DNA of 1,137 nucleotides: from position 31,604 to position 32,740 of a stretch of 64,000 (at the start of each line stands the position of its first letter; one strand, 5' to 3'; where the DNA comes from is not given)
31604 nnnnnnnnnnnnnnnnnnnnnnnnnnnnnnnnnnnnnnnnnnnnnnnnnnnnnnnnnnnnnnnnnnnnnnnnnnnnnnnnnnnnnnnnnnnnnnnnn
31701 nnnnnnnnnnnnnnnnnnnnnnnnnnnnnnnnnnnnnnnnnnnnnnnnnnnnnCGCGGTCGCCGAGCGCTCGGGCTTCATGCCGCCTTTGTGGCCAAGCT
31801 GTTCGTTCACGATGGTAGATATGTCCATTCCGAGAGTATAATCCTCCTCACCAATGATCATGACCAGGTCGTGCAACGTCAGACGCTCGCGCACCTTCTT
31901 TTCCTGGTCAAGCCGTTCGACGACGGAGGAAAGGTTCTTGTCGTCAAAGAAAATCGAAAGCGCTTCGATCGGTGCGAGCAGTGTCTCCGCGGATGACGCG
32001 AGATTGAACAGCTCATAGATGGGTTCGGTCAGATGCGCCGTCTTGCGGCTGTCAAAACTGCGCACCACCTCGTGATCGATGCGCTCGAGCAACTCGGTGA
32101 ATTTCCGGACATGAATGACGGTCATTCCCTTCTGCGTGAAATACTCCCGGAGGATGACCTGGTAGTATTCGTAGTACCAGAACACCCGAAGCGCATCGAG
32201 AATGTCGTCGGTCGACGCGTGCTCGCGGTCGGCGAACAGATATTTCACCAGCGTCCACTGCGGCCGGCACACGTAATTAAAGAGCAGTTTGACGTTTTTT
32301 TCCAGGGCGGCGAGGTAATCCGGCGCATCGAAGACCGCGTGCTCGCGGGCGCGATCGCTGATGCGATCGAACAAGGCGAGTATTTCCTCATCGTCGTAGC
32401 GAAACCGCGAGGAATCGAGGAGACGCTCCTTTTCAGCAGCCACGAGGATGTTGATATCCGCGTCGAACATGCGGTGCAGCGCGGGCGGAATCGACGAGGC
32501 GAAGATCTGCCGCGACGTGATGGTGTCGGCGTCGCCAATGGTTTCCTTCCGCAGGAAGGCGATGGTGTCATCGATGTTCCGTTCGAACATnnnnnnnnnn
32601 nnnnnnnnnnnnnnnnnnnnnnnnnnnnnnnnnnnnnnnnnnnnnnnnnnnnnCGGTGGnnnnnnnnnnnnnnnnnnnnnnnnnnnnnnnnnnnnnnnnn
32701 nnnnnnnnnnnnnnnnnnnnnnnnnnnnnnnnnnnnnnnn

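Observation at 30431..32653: Uncharacterised 740-aa protein with a ~350-aa poly-acidic disordered core, tightly linked to obg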

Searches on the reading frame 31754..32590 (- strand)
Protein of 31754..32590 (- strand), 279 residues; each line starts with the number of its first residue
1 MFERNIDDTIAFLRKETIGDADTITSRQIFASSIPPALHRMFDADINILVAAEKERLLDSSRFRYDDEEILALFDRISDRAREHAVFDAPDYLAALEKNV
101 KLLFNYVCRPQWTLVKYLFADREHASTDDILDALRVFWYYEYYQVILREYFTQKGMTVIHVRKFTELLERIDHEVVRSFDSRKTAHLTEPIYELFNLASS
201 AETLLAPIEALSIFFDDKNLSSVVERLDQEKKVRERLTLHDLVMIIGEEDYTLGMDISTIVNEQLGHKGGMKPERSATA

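Call 22: search_solved_structures(query=A2, max_evalue=10, show_alignments=2)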
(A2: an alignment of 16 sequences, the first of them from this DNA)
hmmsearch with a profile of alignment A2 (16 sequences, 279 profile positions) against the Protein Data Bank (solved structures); distinct sequences matched with E-value up to 10: 0.

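Call 32: predict_structure(alignment_id=A2)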
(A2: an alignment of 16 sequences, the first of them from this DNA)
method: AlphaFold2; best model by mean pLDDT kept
length: 279 residues; sequences in the alignment: 16
mean_pLDDT: 86.1   pTM: 0.79
mean pLDDT of the five models: 86.1, 85.5, 85.3, 85.2, 84.8
residues with pLDDT >= 90: 186; 70-90: 62; 50-70: 3; < 50: 28
segments of 3 or more residues with pLDDT < 50: 252-279
pLDDT, mean of each block of 10 residues (from residue 1): 85 93 94 91 92 90 87 90 91 95 95 94 94 89 93 95 96 87 92 87 91 94 93 94 86 45 42 33
secondary structure, 60 per line:
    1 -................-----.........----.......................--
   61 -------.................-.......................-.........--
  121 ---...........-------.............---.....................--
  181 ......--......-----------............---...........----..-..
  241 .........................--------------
elements in order: H2-17 E23-25 H26-31 H36-58 H68-84 E86-88 H89-108 H110-118 E124-126 H127-134 H142-154 E158-160 H161-178 H181-186 H189-194 H208-217 H221-231 H239-265

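Call 39: search_protein_representatives(alignment_id=A2)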
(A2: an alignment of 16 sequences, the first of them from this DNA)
Query: 16 sequences, 279 profile positions. Proteins with E-value up to 0.001 (for the whole library): 1173; up to 1e-10: 812; up to 1e-30: 172. The best 150 are listed.
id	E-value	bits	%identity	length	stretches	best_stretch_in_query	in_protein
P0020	2.0e-134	463.6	-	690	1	1-279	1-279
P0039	1.5e-129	447.6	-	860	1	1-279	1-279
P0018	1.2e-126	438.1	-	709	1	1-279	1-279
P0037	1.5e-124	431.2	-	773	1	1-279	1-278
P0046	2.2e-121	420.8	-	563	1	1-276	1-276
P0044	2.0e-120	417.7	-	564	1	1-267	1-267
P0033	1.5e-119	414.8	-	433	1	7-279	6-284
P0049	2.7e-119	413.9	-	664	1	1-278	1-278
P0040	6.5e-119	412.7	-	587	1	1-275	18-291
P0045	4.8e-118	409.8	-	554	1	1-273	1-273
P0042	2.4e-116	404.3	-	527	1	1-270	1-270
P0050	1.7e-108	378.5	-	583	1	1-268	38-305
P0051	3.7e-106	370.9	-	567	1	1-267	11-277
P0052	2.1e-104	365.1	-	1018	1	1-266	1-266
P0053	2.2e-103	361.7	-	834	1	1-273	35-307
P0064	5.0e-65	235.9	-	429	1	1-246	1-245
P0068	1.4e-55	204.9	-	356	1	1-248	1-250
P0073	4.5e-50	186.8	-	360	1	1-253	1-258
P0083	6.2e-46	173.3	-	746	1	1-233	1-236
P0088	2.2e-45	171.5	-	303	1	1-253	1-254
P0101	2.8e-43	164.6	-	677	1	1-247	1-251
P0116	4.5e-42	160.6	-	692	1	1-246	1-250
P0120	5.2e-41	157.1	-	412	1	1-248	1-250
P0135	3.3e-39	151.2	-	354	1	1-254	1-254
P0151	3.5e-37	144.6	-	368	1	1-258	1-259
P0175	1.0e-33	133.2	-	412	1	1-246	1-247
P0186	6.2e-33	130.6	-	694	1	1-252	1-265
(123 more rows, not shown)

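Call 41: search_protein_families(library=pfam, proteins=[P0064, P0068, P0073, P0083, P0088, P0101, P0120, P0135, P0151, P0175], max_evalue=1)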
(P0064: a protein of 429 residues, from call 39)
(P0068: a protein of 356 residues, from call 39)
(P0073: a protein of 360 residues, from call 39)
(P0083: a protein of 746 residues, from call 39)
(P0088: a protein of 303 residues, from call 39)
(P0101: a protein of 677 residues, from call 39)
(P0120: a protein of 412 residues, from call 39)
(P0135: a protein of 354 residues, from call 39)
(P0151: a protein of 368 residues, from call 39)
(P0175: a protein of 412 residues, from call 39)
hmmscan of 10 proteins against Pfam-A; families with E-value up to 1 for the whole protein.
P0064 (429 aa): 0 families

P0068 (356 aa): 0 families

P0073 (360 aa): 1 family
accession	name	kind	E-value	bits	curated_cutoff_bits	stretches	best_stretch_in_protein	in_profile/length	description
PF17778.7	BLACT_WH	-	0.24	11.8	22.8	1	225-238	23-36/46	Beta-lactamase associated winged helix domain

P0083 (746 aa): 1 family
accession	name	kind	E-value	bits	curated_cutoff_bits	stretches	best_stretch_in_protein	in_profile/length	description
PF22800.1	CFAP410_C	-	0.014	15.5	27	1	664-677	22-35/36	CFAP410 C-terminal domain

P0088 (303 aa): 0 families

P0101 (677 aa): 2 families
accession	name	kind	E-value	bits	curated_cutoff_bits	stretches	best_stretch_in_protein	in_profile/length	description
PF06757.18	Ins_allergen_rp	-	0.038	14.3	23.2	1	67-177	53-150/174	Insect allergen related repeat, nitrile-specifier detoxification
PF19320.4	GlfT2_domain3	-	0.39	10.8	27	0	606-639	159-192/197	Galactofuranosyltransferase-2, domain 3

P0120 (412 aa): 1 family
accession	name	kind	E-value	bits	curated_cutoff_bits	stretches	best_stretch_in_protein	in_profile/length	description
PF24361.1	DUF7517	-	0.16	12.3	27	1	216-259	42-84/116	Domain of unknown function (DUF7517)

P0135 (354 aa): 2 families
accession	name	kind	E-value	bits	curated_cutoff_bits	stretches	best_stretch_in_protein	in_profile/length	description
PF21666.2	DUF4246_N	-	0.044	14.5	27.4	0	259-274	55-70/75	Domain of unknown function DUF4246, N-terminal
PF02514.21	CobN-Mg_chel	-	0.052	11.8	24.5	1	287-338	864-914/1090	CobN/Magnesium Chelatase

P0151 (368 aa): 0 families

P0175 (412 aa): 0 families

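Call 42: list_cluster_members(proteins=[P0064, P0068, P0073, P0083, P0101, P0120, P0135, P0151, P0175, P0186])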
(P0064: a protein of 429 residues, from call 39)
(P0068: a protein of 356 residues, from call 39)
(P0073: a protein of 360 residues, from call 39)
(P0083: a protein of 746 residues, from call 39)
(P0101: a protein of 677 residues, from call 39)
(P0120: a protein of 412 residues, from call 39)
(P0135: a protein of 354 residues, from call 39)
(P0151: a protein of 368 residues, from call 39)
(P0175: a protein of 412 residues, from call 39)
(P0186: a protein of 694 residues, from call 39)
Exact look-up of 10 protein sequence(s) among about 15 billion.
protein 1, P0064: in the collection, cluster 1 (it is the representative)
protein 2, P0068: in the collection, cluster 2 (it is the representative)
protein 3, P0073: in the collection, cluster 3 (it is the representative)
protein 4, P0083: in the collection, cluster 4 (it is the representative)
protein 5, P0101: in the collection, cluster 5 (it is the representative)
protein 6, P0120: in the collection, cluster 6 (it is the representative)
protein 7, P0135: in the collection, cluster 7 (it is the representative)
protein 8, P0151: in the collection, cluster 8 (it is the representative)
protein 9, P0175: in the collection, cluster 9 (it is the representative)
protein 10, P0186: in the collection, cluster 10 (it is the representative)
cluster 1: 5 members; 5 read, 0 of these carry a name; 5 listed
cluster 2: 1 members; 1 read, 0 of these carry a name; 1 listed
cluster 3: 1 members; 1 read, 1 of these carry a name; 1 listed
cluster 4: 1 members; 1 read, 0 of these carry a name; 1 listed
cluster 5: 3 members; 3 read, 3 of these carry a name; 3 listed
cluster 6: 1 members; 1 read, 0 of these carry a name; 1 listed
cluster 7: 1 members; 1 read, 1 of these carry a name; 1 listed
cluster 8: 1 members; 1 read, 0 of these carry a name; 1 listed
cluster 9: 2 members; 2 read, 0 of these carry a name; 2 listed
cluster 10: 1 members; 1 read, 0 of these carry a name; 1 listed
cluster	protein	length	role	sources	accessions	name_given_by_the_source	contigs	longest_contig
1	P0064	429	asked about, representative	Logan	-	-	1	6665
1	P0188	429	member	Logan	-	-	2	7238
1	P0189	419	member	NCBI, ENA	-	-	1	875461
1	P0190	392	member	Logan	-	-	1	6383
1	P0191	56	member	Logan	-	-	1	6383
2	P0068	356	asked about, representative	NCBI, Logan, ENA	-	-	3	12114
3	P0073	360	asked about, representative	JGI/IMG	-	hypothetical protein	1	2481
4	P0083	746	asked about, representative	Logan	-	-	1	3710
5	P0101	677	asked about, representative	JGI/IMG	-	hypothetical protein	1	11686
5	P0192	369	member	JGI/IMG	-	hypothetical protein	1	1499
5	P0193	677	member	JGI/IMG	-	hypothetical protein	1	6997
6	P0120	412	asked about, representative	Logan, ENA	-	-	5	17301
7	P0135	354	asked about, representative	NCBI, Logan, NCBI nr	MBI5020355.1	MAG: hypothetical protein HZB59_02870 [Ignavibacteriales bacterium] | hypothetical protein [Ignavibacteriales bacterium]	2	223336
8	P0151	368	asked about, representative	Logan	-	-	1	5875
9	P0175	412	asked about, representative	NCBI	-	-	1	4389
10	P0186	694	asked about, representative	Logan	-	-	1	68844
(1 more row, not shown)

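Call 46: find_homologous_proteins(query=A4, max_evalue=0.00001)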
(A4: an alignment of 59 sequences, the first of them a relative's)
Query A4 (59 sequences) (354 aa, profile of the alignment): 131 proteins with E <= 0.00001 among 7683 candidates; the best 120 are listed.
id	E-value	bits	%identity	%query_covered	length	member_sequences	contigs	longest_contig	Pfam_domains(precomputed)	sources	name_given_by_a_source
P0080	2.7e-141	489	29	83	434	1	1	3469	-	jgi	jgi:hypothetical protein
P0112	3.8e-141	489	27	75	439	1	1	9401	-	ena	-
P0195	6.1e-140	485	24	100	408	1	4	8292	-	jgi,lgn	jgi:hypothetical protein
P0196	6.2e-139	482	26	98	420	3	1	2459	-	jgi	jgi:hypothetical protein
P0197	6.3e-139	482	34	70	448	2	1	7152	-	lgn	-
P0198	1.0e-138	481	25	98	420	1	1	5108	-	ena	-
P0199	2.8e-138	479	24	100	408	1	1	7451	-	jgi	jgi:hypothetical protein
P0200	5.8e-138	478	27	70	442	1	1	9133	-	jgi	jgi:hypothetical protein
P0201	9.0e-137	475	27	65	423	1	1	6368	-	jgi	jgi:hypothetical protein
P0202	2.3e-136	473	26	75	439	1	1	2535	-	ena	-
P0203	5.2e-135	469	30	62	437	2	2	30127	-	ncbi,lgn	-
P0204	5.3e-135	469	27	77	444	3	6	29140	-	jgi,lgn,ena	-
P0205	6.3e-134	465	23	100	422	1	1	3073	-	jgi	jgi:hypothetical protein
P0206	1.1e-133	464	26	98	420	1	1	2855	-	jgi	-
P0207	1.6e-133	464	29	70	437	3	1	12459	-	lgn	-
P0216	4.0e-129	449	24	62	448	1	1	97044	-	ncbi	ncbi:MAG: hypothetical protein AB1428_07365 [Bacteroidota bacterium]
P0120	4.0e-128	446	26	70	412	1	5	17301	-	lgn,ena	-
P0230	2.7e-125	437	26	98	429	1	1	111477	-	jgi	jgi:hypothetical protein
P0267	1.1e-114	402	37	94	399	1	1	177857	-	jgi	jgi:hypothetical protein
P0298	2.3e-107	378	79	100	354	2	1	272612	-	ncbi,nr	ncbi:MAG: hypothetical protein C0417_02665 [Chlorobiaceae bacterium]|nr:hypothetical protein [Chloro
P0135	1.4e-105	372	100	100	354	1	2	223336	-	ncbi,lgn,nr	ncbi:MAG: hypothetical protein HZB59_02870 [Ignavibacteriales bacterium]|nr:hypothetical protein [Ig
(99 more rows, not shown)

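Call 47: find_encoding_contigs(protein=P0135, flank=6000, max_places=1)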
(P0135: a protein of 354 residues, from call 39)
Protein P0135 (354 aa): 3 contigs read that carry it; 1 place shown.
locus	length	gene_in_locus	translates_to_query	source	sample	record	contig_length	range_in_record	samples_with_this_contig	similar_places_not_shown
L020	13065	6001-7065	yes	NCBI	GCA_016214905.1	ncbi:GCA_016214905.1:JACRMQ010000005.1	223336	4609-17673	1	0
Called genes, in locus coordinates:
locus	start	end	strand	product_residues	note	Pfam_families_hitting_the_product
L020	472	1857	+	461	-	PF01212:Beta_elim_lyase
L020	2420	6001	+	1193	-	PF00515:TPR_1 (faint), PF07719:TPR_2 (faint), PF09976:TPR_21 (faint), PF12895:ANAPC3 (faint), PF13181:TPR_8 (faint), PF13428:TPR_14 (faint), PF13174:TPR_6 (weak), PF13424:TPR_12, +12 more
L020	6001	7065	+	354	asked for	-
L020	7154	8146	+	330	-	PF01018:GTP1_OBG, PF00025:Arf (weak), PF00009:GTP_EFTU (faint), PF01926:MMR_HSR1, PF02421:FeoB_N, PF03029:ATP_bind_1 (faint)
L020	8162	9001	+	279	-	PF03190:Thioredox_DsbH, PF13899:Thioredoxin_7, PF13098:Thioredoxin_2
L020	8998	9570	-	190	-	PF00117:GATase, PF07722:Peptidase_C26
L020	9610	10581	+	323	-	PF00425:Chorismate_bind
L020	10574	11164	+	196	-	PF01063:Aminotran_4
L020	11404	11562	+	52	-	-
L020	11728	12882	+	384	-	-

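Call 48: find_encoding_contigs(protein=P0216, flank=6000, max_places=1)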
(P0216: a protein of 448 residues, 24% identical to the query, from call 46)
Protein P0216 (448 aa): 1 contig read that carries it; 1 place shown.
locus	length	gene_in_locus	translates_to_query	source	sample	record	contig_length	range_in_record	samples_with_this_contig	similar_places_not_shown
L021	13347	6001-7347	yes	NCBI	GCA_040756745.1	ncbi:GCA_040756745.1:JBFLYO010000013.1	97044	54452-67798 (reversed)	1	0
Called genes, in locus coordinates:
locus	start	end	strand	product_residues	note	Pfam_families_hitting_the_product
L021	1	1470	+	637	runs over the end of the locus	PF00890:FAD_binding_2, PF01266:DAO (weak), PF07992:Pyr_redox_2 (faint), PF02910:Succ_DH_flav_C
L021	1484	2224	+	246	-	PF13085:Fer2_3, PF13187:Fer4_9 (faint), PF12838:Fer4_7, PF13183:Fer4_8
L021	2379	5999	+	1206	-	PF07719:TPR_2 (faint), PF12895:ANAPC3 (faint), PF13174:TPR_6 (faint), PF13176:TPR_7 (faint), PF13424:TPR_12 (faint), PF13428:TPR_14 (faint), PF09976:TPR_21 (weak), PF13432:TPR_16 (weak), +11 more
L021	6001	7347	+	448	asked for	-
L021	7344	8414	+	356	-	PF01018:GTP1_OBG, PF01926:MMR_HSR1, PF02421:FeoB_N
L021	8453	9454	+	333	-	PF01032:FecCD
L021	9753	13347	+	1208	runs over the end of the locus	PF00989:PAS, PF08447:PAS_3, PF08448:PAS_4, PF00989:PAS, PF08447:PAS_3, PF01590:GAF, PF13185:GAF_2, PF00989:PAS, +16 more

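Call 49: find_encoding_contigs(protein=P0230, flank=6000, max_places=1)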
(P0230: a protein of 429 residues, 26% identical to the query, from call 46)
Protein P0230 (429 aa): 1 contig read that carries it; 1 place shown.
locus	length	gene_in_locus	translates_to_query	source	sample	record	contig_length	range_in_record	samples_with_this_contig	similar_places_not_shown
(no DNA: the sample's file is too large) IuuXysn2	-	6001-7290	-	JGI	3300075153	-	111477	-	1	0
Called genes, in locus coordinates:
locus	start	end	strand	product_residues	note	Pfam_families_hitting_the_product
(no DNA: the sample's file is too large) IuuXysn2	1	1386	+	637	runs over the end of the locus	PF00890:FAD_binding_2, PF01266:DAO (weak), PF07992:Pyr_redox_2 (faint), PF02910:Succ_DH_flav_C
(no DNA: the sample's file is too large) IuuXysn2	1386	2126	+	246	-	PF13085:Fer2_3, PF13187:Fer4_9 (faint), PF12838:Fer4_7, PF13183:Fer4_8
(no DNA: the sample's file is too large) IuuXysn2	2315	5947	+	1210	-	PF07719:TPR_2 (faint), PF07721:TPR_4 (faint), PF10602:RPN7 (faint), PF12895:ANAPC3 (faint), PF13525:YfiO (weak), PF13432:TPR_16, PF14559:TPR_19 (weak), PF13424:TPR_12 (weak), +13 more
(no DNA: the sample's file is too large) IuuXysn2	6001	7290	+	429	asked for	-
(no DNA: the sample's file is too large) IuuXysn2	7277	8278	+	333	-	PF01018:GTP1_OBG, PF01926:MMR_HSR1, PF02421:FeoB_N (weak)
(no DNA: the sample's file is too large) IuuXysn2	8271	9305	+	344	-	PF01032:FecCD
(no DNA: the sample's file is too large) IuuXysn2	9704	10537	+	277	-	PF00005:ABC_tran, PF02463:SMC_N (weak), PF13175:AAA_15 (faint), PF13304:AAA_21 (faint)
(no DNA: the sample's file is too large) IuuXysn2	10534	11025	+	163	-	PF01029:NusB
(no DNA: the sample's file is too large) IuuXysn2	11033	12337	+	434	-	PF07690:MFS_1, PF11700:ATG22, PF13347:MFS_2 (weak), PF07690:MFS_1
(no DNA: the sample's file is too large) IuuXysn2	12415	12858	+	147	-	-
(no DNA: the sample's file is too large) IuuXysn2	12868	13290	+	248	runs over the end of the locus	PF00149:Metallophos, PF12850:Metallophos_2 (faint)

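Call 50: find_encoding_contigs(protein=P0101, flank=6000, max_places=1)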
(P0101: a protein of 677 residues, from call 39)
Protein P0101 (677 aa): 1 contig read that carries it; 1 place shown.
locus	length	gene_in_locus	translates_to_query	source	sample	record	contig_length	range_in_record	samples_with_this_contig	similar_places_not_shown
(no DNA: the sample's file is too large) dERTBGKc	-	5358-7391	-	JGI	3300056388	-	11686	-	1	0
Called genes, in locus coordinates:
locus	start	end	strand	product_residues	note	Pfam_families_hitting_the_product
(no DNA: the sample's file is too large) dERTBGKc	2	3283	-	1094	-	?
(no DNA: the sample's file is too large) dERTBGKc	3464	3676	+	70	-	-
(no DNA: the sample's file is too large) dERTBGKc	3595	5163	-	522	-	PF02113:Peptidase_S13, PF13354:Beta-lactamase2 (faint)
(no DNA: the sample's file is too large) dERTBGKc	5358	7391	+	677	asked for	-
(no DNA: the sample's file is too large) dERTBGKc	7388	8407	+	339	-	PF01018:GTP1_OBG, PF01926:MMR_HSR1, PF02421:FeoB_N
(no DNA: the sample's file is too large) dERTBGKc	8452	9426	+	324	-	PF01032:FecCD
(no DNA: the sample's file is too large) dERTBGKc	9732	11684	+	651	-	?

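Call 51: find_encoding_contigs(protein=P0186, flank=6000, max_places=1)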
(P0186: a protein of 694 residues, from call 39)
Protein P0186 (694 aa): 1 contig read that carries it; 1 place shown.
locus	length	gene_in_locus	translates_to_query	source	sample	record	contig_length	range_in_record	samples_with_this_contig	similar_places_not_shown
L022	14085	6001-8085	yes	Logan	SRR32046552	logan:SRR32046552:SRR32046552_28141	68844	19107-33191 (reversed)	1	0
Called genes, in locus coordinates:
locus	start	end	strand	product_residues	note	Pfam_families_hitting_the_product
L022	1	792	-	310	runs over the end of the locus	PF00491:Arginase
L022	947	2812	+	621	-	PF00672:HAMP, PF00512:HisKA, PF02518:HATPase_c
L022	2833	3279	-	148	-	PF02580:Tyr_Deacylase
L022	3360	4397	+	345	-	-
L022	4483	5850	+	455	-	PF18073:Zn_ribbon_LapB, PF07088:GvpD_P-loop (faint), PF13481:AAA_25, PF06745:ATPase, PF23442:DUF7125 (weak), PF13479:AAA_24 (weak), PF13541:ChlI, PF05362:Lon_C, +2 more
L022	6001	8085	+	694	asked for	-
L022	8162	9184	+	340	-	PF01018:GTP1_OBG, PF02421:FeoB_N, PF01926:MMR_HSR1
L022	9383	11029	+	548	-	PF06418:CTP_synth_N, PF00117:GATase, PF07722:Peptidase_C26 (weak)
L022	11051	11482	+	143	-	PF00254:FKBP_C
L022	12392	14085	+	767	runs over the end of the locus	PF13517:FG-GAP_3 (faint), PF01839:FG-GAP (faint), PF13860:FlgD_ig, PF18962:Por_Secre_tail (weak)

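Call 52: find_encoding_contigs(protein=P0267, flank=6000, max_places=1)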
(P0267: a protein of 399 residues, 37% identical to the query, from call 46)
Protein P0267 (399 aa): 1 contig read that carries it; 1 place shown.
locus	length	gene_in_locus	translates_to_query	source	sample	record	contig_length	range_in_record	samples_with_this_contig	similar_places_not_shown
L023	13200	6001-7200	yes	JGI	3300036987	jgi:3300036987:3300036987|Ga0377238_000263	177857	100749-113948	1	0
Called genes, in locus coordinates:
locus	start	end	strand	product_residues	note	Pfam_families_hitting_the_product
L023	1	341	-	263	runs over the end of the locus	PF05036:SPOR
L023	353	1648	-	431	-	PF00919:UPF0004, PF04055:Radical_SAM, PF01938:TRAM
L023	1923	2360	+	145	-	-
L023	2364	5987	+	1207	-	PF00515:TPR_1 (faint), PF07719:TPR_2 (faint), PF12895:ANAPC3 (faint), PF13174:TPR_6 (faint), PF09976:TPR_21 (weak), PF13424:TPR_12, PF13432:TPR_16 (weak), PF13424:TPR_12, +19 more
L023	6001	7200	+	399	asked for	-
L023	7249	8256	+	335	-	PF01018:GTP1_OBG, PF01926:MMR_HSR1, PF02421:FeoB_N, PF03029:ATP_bind_1 (faint)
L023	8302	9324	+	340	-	PF01032:FecCD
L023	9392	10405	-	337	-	PF00248:Aldo_ket_red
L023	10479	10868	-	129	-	PF00166:Cpn10 (weak)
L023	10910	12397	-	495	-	PF13520:AA_permease_2, PF00324:AA_permease, PF13906:AA_permease_C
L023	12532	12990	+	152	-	PF01906:YbjQ_1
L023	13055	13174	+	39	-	-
